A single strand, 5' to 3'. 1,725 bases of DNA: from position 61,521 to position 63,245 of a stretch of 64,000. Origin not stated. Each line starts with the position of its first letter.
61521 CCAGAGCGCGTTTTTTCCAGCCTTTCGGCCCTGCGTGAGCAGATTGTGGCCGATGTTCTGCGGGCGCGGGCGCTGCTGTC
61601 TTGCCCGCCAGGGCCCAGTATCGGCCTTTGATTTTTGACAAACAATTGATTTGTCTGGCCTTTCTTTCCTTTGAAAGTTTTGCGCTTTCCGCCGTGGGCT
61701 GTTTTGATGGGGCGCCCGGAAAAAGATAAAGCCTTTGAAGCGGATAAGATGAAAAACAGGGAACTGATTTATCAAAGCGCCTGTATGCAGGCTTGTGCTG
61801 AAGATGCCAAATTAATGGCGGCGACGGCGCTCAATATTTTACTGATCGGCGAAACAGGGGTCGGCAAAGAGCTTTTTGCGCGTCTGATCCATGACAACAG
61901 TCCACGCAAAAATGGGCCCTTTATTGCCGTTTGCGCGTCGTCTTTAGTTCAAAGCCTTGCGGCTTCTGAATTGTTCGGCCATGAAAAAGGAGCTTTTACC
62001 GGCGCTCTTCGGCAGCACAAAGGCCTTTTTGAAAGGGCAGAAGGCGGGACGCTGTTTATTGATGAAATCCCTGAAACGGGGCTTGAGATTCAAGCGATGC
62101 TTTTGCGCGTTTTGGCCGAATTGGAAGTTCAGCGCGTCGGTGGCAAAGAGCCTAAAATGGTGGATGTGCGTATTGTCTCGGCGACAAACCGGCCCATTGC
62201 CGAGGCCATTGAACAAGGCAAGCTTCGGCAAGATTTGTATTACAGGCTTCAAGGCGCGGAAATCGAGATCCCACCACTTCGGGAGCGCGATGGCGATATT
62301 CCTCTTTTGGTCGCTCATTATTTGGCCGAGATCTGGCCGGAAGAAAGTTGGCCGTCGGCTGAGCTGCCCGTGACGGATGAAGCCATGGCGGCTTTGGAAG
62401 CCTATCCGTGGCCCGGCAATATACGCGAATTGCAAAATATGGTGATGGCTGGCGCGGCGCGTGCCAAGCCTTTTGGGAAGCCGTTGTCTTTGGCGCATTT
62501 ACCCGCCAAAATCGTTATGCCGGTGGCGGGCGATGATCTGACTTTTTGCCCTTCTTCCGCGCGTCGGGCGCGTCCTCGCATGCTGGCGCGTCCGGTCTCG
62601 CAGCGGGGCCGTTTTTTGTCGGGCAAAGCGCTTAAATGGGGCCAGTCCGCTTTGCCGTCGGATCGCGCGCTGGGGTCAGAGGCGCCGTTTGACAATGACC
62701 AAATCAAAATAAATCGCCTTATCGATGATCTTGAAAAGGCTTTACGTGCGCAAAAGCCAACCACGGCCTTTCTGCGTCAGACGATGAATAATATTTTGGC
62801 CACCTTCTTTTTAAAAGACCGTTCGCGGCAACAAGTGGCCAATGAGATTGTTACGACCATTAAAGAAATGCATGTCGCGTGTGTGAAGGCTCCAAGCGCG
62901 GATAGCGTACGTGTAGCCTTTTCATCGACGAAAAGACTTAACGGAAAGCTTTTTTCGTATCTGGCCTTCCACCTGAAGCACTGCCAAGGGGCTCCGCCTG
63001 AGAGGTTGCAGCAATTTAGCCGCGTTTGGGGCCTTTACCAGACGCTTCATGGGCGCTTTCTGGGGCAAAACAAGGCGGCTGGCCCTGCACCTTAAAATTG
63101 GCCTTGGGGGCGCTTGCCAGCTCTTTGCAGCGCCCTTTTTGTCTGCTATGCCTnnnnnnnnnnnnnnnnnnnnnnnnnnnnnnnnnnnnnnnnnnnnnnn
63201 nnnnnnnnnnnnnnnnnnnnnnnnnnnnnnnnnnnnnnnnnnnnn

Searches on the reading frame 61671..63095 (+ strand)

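Call 39: search_protein_families(library=pfam, proteins=[window:61671-63095:+], max_evalue=0.00001)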
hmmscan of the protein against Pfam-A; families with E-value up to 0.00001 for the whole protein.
window:61671-63095:+ (474 aa): 3 families
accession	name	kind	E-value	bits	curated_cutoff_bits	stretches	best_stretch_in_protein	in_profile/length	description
PF00158.32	Sigma54_activat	-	8.3e-61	205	20.2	1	33-198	2-167/168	Sigma-54 interaction domain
PF14532.12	Sigma54_activ_2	-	8.4e-19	68.6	25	1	35-203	3-138/138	Sigma-54 interaction domain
PF25601.1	AAA_lid_14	-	2.3e-17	63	27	1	204-282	1-75/87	AAA+ ATPase lid domain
